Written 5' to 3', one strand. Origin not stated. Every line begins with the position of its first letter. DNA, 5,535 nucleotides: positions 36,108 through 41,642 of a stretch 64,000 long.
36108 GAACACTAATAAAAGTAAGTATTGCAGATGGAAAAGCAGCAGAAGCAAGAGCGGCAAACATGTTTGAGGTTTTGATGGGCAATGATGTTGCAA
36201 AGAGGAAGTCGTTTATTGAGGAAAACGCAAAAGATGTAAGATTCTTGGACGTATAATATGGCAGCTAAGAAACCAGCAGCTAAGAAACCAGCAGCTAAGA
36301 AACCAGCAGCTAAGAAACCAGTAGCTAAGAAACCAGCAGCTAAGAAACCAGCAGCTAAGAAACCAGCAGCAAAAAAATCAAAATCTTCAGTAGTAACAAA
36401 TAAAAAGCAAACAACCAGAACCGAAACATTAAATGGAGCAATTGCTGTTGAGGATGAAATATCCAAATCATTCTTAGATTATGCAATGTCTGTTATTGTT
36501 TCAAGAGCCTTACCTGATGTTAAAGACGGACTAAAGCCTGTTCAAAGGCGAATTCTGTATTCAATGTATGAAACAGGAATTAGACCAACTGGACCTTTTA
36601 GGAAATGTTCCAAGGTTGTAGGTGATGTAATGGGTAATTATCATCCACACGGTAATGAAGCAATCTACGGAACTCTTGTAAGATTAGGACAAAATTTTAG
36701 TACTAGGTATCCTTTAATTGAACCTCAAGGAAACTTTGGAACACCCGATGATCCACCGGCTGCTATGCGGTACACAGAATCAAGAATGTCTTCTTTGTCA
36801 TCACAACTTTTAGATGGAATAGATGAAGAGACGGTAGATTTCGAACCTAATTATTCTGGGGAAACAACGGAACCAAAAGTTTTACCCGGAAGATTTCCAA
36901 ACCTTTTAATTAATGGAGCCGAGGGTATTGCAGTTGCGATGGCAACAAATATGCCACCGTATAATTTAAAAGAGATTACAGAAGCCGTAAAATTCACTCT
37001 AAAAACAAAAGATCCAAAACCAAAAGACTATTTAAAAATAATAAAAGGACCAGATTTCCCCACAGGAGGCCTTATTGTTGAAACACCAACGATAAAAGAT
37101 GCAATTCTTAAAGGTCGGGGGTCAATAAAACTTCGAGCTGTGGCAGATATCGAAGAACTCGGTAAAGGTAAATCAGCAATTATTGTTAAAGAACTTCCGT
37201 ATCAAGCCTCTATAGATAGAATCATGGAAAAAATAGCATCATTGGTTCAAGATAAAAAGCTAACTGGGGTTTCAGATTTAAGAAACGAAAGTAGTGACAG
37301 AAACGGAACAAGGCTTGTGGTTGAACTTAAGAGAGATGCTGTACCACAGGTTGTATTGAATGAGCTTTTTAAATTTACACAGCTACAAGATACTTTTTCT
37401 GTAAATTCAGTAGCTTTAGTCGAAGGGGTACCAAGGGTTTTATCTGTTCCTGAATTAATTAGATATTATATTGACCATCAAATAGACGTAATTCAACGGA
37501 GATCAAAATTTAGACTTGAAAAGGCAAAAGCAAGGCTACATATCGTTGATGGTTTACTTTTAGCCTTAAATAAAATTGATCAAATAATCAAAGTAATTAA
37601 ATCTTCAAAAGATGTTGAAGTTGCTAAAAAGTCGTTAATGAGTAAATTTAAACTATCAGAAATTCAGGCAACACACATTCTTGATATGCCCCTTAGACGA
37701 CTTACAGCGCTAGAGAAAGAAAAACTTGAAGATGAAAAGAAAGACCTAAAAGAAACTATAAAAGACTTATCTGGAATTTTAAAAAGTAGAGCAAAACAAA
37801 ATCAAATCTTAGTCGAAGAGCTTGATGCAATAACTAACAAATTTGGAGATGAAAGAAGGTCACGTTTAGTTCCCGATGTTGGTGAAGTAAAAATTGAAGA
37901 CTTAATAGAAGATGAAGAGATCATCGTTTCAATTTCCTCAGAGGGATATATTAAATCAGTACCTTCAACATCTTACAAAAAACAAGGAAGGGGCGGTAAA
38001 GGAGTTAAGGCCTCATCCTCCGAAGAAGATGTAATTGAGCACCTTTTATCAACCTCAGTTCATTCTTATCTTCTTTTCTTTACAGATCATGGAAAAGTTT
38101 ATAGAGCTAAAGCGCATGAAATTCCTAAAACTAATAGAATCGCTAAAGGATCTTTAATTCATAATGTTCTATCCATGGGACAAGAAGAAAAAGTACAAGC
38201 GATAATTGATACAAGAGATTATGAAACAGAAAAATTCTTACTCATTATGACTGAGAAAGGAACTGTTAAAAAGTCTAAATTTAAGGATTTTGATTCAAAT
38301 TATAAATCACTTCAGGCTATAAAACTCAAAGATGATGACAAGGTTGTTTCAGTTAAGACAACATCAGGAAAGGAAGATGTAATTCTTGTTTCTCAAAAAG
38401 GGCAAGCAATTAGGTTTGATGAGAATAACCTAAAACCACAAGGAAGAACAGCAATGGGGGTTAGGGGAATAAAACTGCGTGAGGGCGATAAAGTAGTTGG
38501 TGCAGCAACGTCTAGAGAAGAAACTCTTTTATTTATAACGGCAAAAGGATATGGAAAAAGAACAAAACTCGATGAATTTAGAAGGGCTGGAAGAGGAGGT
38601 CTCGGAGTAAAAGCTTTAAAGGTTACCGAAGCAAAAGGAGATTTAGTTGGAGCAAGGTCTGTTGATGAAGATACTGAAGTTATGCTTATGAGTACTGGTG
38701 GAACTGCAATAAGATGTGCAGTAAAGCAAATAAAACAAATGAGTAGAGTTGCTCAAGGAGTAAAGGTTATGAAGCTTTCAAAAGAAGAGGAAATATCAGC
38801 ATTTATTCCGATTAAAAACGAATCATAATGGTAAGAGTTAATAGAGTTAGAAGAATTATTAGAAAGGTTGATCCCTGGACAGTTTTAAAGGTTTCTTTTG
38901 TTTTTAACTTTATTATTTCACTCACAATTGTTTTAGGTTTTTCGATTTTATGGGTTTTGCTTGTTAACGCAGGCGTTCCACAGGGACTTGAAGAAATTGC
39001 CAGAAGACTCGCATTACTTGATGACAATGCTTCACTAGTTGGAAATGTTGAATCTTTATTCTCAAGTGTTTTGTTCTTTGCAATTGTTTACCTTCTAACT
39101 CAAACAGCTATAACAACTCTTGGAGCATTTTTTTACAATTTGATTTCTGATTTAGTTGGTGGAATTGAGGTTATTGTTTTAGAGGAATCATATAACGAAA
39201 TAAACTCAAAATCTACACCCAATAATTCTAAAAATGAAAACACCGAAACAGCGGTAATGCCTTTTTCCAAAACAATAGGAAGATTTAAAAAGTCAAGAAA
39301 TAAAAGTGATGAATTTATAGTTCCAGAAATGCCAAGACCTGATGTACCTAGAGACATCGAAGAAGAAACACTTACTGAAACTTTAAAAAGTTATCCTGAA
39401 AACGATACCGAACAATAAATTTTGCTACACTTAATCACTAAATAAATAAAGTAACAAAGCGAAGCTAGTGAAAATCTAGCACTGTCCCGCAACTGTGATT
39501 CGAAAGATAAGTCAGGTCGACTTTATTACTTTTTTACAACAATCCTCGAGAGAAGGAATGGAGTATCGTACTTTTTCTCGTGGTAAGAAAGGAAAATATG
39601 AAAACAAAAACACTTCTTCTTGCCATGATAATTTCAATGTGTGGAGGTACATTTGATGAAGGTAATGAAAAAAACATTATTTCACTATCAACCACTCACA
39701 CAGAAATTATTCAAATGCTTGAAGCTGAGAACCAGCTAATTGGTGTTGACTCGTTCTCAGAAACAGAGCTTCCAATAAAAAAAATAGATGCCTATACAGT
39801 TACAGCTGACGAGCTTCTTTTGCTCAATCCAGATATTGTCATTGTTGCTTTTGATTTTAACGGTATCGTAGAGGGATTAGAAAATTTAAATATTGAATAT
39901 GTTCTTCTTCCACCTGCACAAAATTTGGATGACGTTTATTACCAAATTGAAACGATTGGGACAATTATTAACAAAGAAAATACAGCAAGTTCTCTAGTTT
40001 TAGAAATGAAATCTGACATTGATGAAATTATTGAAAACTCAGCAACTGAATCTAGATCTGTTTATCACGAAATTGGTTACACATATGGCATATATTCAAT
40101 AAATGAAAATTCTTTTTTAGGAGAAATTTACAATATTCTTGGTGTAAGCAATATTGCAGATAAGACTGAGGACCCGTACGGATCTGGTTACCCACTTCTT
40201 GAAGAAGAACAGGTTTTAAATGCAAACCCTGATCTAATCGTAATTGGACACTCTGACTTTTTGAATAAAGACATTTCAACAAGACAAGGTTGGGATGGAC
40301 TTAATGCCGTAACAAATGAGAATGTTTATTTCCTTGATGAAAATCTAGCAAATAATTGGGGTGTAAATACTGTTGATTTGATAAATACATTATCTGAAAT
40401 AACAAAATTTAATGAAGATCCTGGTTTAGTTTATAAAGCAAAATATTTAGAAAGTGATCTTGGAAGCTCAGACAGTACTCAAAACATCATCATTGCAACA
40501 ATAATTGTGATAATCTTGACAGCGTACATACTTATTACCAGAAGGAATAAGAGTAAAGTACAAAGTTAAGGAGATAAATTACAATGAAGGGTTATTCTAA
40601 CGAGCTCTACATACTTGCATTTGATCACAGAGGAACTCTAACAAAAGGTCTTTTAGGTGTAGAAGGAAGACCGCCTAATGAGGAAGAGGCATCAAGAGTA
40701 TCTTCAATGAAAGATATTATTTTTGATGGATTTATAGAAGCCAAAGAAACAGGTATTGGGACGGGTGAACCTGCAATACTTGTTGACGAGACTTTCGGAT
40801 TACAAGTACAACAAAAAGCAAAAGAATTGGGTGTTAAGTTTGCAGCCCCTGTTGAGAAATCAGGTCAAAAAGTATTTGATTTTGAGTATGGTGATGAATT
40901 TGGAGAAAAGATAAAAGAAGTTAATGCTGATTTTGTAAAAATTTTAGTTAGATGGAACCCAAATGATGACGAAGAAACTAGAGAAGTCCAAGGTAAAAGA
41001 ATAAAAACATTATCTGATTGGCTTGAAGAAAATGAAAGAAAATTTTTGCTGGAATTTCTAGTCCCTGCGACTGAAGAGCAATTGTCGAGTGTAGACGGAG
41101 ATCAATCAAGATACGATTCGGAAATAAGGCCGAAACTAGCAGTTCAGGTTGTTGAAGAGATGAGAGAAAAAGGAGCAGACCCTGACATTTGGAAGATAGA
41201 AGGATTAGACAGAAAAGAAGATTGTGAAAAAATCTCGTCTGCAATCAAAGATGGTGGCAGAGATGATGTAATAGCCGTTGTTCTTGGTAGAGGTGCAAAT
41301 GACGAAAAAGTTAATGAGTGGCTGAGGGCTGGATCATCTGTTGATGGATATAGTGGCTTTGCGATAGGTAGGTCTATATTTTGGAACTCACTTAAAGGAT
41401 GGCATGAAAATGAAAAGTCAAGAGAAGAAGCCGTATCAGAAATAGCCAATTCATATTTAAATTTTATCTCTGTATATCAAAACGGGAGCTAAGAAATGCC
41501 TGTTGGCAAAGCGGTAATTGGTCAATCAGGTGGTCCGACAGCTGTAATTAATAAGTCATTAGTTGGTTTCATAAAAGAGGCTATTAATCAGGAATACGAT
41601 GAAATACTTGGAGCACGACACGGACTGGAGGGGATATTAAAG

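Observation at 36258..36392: GyrA carries an N-terminal histone-H1/HupB-like (AAKKP)8 lysine-repeat tail encoded by a 15-bp tandem DNA repeat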

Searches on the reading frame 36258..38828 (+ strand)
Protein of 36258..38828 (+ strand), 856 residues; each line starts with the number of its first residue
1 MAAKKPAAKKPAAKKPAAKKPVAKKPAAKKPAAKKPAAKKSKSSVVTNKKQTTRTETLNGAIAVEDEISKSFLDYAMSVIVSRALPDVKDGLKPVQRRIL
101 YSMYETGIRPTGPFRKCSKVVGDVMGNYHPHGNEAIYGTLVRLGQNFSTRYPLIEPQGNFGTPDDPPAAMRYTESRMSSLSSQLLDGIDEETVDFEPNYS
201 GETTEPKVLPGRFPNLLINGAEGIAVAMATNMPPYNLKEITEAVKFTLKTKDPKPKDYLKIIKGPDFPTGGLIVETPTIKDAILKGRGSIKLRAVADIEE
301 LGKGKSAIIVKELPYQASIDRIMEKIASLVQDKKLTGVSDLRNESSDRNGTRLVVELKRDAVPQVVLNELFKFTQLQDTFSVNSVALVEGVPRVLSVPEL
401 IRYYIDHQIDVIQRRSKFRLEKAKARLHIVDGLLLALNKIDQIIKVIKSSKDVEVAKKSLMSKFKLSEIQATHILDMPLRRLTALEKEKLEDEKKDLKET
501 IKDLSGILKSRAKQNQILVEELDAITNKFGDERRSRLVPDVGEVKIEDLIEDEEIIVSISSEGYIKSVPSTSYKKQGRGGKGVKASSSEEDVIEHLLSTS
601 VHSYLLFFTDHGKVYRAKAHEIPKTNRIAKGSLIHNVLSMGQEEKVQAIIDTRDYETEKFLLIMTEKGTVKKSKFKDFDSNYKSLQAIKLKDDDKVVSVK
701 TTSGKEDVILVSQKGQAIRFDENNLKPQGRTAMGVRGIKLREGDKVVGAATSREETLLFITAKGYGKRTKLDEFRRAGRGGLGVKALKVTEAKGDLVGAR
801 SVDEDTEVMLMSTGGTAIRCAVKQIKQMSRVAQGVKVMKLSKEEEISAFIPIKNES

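Call 4: search_protein_families(library=pfam, proteins=[window:36258-38828:+])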
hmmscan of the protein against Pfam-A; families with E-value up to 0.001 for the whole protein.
window:36258-38828:+ (856 aa): 3 families
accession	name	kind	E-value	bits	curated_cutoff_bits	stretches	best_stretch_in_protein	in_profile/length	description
PF00521.26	DNA_topoisoIV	-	1.4e-153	512.3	31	1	83-523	1-432/432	DNA gyrase/topoisomerase IV, subunit A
PF03989.18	DNA_gyraseA_C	-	3.1e-66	219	27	6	706-750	1-45/48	DNA gyrase C-terminal domain, beta-propeller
PF07382.16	HC2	-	9.2e-08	32.9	40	1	2-59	9-72/194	Histone H1-like nucleoprotein HC2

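Call 6: find_homologous_proteins(query=window:36258-38825:+)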
Query window:36258-38825:+ (856 aa): 8000 proteins with E <= 0.001 among 8000 candidates; the best 120 are listed.
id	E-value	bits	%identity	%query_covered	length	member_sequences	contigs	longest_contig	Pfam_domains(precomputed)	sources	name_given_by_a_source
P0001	0.0e+0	1738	95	95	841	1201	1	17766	PF00521.27,PF03989.19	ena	-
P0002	0.0e+0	1643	90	93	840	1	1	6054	PF00521.27,PF03989.19,PF07382.17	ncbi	-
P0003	0.0e+0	1631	89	94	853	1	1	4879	PF00521.27,PF03989.19,PF07382.17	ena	-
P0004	0.0e+0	1628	90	93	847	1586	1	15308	PF00521.27,PF03989.19,PF07382.17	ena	-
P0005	0.0e+0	1627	89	94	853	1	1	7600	PF00521.27,PF03989.19,PF07382.17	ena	-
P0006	0.0e+0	1627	89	99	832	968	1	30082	PF00521.27,PF03989.19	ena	-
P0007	0.0e+0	1625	89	94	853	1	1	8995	PF00521.27,PF03989.19,PF07382.17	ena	-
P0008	0.0e+0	1625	89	94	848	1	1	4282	PF00521.27,PF03989.19,PF07382.17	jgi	jgi:DNA gyrase subunit A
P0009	0.0e+0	1624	89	94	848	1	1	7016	PF00521.27,PF03989.19,PF07382.17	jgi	jgi:DNA gyrase subunit A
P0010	0.0e+0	1623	87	100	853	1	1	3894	PF00521.27,PF03989.19,PF07382.17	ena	-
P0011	0.0e+0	1621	89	94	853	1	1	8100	PF00521.27,PF03989.19,PF07382.17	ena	-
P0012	0.0e+0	1618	88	94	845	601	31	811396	PF00521.27,PF03989.19,PF07382.17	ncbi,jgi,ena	jgi:DNA gyrase subunit A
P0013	0.0e+0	1617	88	94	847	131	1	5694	PF00521.27,PF03989.19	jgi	jgi:DNA gyrase subunit A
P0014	0.0e+0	1617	89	94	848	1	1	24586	PF00521.27,PF03989.19,PF07382.17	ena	-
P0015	0.0e+0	1617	89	94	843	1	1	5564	PF00521.27,PF03989.19,PF07382.17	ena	-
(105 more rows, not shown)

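Call 9: find_related_loci(query=window:36258-38825:+, collection=genome_contigs, flank=3000)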
Query window:36258-38825:+ (856 aa) in genome_contigs; peptide patterns used: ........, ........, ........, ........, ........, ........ (x = any residue, [..] = any of these).
600 stretches matched a pattern (row limit reached: there are more); 582 encode a relative of the query (tblastn E <= 1e-3); the best 80 are kept; 80 distinct loci.
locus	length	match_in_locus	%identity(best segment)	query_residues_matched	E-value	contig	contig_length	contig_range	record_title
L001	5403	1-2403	96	56-856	0e+0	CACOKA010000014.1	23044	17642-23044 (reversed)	MAG: uncultured Candidatus Actinomarina sp. isolate AH-321-L10 genome assembly, contig: AH-321-L10_NODE_14, whole genome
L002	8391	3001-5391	92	59-855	0e+0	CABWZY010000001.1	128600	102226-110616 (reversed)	MAG: uncultured Candidatus Actinomarina sp. isolate AG-313-C18 genome assembly, contig: AG-313-C18_NODE_1, whole genome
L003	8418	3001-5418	89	49-854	0e+0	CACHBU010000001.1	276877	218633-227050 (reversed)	uncultured Candidatus Actinomarina sp. isolate AG-426-L21 genome assembly, contig: AG-426-L21_NODE_1, whole genome shotg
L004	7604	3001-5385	87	61-855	0e+0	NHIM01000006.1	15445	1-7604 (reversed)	MAG: Acidimicrobiaceae bacterium TMED189 5390, whole genome shotgun sequence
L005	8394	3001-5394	90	57-854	0e+0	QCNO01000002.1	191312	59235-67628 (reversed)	OCS155 cluster bacterium AG-426-D23 Ga0171674_102, whole genome shotgun sequence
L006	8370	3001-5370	56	62-849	0e+0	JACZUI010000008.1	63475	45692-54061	MAG: Acidobacteria bacterium isolate B15T1B8 B15T1B8_NODE593, whole genome shotgun sequence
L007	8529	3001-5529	54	12-854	0e+0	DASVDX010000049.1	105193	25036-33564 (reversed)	MAG TPA_asm: Acidimicrobiia bacterium isolate SMAG_U2045 k141_1614058, whole genome shotgun sequence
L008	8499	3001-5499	54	26-855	0e+0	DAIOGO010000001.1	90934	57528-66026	MAG TPA_asm: Actinomycetota bacterium isolate CTOTU26087 NODE_41_length_90934_cov_7.407157, whole genome shotgun sequenc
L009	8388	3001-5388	55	62-855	0e+0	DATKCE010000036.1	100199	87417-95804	MAG TPA_asm: Acidimicrobiia bacterium isolate SMAG_U14438 k141_1967856, whole genome shotgun sequence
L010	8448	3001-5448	95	41-856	0e+0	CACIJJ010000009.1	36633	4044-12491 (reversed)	uncultured Candidatus Actinomarina sp. isolate AG-913-F10 genome assembly, contig: AG-913-F10_NODE_9, whole genome shotg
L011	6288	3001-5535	53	6-848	0e+0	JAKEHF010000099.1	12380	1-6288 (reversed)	MAG: Actinomycetota bacterium isolate PMV_6.36 PMV_6.36.k101_394304, whole genome shotgun sequence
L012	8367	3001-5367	55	62-849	0e+0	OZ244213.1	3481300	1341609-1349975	MAG: Acidimicrobiia bacterium isolate 7b9da096-343e-40e7-b6e2-bcdc06c1b74b genome assembly, chromosome: 1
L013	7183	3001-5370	55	62-849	0e+0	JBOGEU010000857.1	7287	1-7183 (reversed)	MAG: Acidimicrobiia bacterium isolate M3-S_maxbin2.bin.379 k127_2285501, whole genome shotgun sequence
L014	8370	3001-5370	55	62-849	0e+0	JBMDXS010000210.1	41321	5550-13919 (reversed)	MAG: Acidimicrobiia bacterium isolate FBaSoil1_17 FBaSoil1_contig210, whole genome shotgun sequence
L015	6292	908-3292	55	62-854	0e+0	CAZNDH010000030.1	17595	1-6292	MAG TPA_asm: uncultured Acidimicrobiaceae bacterium isolate SRP217488_co1_136 genome assembly, contig: NODE_2026_length_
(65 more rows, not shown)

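Call 28: search_protein_representatives(protein=window:36258-38825:+)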
Query: 856 residues. Proteins with E-value up to 0.001 (for the whole library): 39341; up to 1e-10: 22757; up to 1e-30: 7420. The best 150 are listed.
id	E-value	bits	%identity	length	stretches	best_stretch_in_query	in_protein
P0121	1.2e-242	824.0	50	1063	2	172-855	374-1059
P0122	1.3e-237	807.3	49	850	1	62-844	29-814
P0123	6.5e-234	795.1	48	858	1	64-850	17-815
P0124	2.0e-229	780.3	47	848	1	61-849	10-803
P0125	2.6e-229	779.8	47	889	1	62-842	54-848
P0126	6.8e-228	775.2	47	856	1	64-849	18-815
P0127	1.5e-227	774.1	46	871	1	61-850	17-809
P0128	7.7e-223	758.5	46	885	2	60-745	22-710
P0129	3.1e-222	756.5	47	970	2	133-849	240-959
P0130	2.3e-221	753.6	46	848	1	63-854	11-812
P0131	6.4e-218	742.2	45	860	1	62-849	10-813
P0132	7.1e-218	742.1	44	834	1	38-855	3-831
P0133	2.9e-212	723.5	45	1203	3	121-465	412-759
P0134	7.5e-211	718.8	42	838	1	47-845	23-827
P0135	3.4e-210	716.7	42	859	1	61-848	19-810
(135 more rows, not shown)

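Call 41: search_protein_families(library=ncbifam, proteins=[window:36258-38825:+], max_evalue=0.01)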
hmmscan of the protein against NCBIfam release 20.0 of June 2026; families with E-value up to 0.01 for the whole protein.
window:36258-38825:+ (856 aa): 12 families
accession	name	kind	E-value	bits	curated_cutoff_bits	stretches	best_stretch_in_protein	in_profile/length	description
NF004043.1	PRK05560.1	equivalog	0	1070.9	902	1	62-849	5-795/798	DNA gyrase subunit A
TIGR01063.1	gyrA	equivalog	0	1034.6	877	1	62-848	4-794/800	DNA topoisomerase (ATP-hydrolyzing) subunit A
NF038098.1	GyrA_w_intein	exception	4.4e-283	942.4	1850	2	173-848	538-1222/1232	intein-containing DNA gyrase subunit A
NF004044.1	PRK05561.1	subfamily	1.9e-239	797.2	654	2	64-749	2-682/738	DNA topoisomerase (ATP-hydrolyzing)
NF010586.0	PRK13979.1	equivalog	5.5e-194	646.7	1475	3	62-703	16-666/957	DNA topoisomerase IV subunit A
TIGR01061.1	parC_Gpos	equivalog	6.4e-185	616.7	813.25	2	63-791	5-734/737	DNA topoisomerase IV subunit A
TIGR01062.1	parC_Gneg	equivalog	1.9e-161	538.7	628.9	2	62-638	4-570/735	DNA topoisomerase IV subunit A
NF007209.0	PRK09631.1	equivalog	2.6e-67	227.9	644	1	68-565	8-482/635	DNA topoisomerase IV subunit A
NF009397.0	PRK12758.1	equivalog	4.7e-63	213.4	780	1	48-534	7-471/870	DNA gyrase/topoisomerase IV subunit A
NF007208.0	PRK09630.1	equivalog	2e-41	142.4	598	1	67-412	7-324/479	DNA topoisomerase IV subunit A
NF038053.1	hist_H1_lk_Burk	equivalog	3.6e-06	27.4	80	1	3-50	90-151/195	histone H1-like DNA-binding protein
NF038052.1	histone_lik_HC2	exception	0.0037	17.5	135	1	2-68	29-96/201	histone H1-like DNA-binding protein Hc2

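Call 50: predict_structure(alignment_id=A1)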
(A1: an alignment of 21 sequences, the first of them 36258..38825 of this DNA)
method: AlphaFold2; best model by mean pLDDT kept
length: 856 residues; sequences in the alignment: 21
mean_pLDDT: 41.5   pTM: 0.30
mean pLDDT of the five models: 41.5, 41.1, 39.1, 39.0, 35.8
residues with pLDDT >= 90: 1; 70-90: 103; 50-70: 144; < 50: 608
segments of 3 or more residues with pLDDT < 50: 1-235, 264-317, 345-351, 360-364, 376-396, 480-482, 530-693, 702-706, 727-742, 751-755, 763-766, 776-856
pLDDT, mean of each block of 10 residues (from residue 1): 29 28 30 26 25 26 29 35 33 36 34 31 32 30 25 24 29 30 28 23 21 22 25 47 80 65 37 24 24 24 34 47 65 63 46 52 52 51 28 41 67 74 77 73 74 75 71 58 64 86 86 83 62 28 26 30 27 25 26 35 31 30 29 34 33 32 41 32 34 50 50 56 49 34 51 50 50 43 28 39 39 38 31 24 26 28
secondary structure, 60 per line:
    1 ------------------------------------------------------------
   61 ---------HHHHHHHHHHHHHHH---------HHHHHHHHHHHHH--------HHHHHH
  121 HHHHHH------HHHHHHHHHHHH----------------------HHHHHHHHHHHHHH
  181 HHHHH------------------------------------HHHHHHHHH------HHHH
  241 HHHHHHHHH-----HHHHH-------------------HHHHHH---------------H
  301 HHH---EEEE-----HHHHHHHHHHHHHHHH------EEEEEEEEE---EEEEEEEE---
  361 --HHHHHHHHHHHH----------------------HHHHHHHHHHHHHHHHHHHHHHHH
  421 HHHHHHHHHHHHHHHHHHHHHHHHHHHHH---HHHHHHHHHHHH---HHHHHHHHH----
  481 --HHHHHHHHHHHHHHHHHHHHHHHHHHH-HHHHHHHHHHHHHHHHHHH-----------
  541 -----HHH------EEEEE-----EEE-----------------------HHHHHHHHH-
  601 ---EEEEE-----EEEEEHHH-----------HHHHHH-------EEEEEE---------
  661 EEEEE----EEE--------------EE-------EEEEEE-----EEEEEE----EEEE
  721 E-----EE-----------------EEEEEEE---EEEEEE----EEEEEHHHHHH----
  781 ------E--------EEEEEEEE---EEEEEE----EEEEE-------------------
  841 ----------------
elements in order (helices of 4 or more, strands of 3 or more residues): H70-84 H94-106 H115-126 H133-144 H167-185 H222-230 H237-249 H255-259 H279-284 H300-303 E307-310 H316-331 E338-346 E350-357 H363-374 H397-449 H453-464 H468-476 H483-509 H511-529 E555-559 E565-567 H591-599 E604-608 E614-618 H633-638 E646-651 E661-665 E670-672 E696-701 E707-712 E717-721 E746-752 E756-761 E766-770 H771-776 E796-803 E807-812 E817-821

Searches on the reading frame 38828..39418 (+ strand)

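Call 4: search_protein_families(library=pfam, proteins=[window:38828-39418:+])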
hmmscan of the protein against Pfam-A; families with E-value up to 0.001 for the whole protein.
window:38828-39418:+ (196 aa): 1 family
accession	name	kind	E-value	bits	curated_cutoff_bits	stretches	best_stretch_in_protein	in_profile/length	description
PF12089.13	DUF3566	-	3.5e-20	73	22.2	1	5-117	2-116/118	Transmembrane domain of unknown function (DUF3566)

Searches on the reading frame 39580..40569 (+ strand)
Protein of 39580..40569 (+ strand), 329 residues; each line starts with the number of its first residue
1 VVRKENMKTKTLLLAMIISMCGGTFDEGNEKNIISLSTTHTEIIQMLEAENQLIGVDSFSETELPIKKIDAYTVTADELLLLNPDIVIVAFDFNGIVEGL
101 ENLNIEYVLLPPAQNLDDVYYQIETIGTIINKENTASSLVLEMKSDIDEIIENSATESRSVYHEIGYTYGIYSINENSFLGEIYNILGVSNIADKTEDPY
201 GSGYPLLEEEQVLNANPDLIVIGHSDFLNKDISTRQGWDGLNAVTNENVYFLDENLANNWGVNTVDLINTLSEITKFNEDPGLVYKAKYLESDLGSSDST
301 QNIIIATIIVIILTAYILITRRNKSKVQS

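Call 25: search_protein_families(library=pfam, proteins=[window:39580-40569:+])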
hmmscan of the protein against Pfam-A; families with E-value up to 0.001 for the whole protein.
window:39580-40569:+ (329 aa): 1 family
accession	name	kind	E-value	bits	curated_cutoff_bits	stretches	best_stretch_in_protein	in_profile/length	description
PF01497.23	Peripla_BP_2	-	5.8e-24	85.2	27.5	1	33-255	1-234/235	Periplasmic binding protein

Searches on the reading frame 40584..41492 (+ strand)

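Call 25: search_protein_families(library=pfam, proteins=[window:40584-41492:+])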
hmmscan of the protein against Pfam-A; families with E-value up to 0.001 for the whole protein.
window:40584-41492:+ (302 aa): 2 families
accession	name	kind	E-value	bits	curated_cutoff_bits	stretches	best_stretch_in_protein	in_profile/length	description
PF09863.15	DUF2090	-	1.9e-36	126.2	27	1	5-300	34-308/310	Uncharacterized protein conserved in bacteria (DUF2090)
PF01791.15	DeoC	-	0.00024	21.2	23.8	1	107-266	82-227/229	DeoC/LacD family aldolase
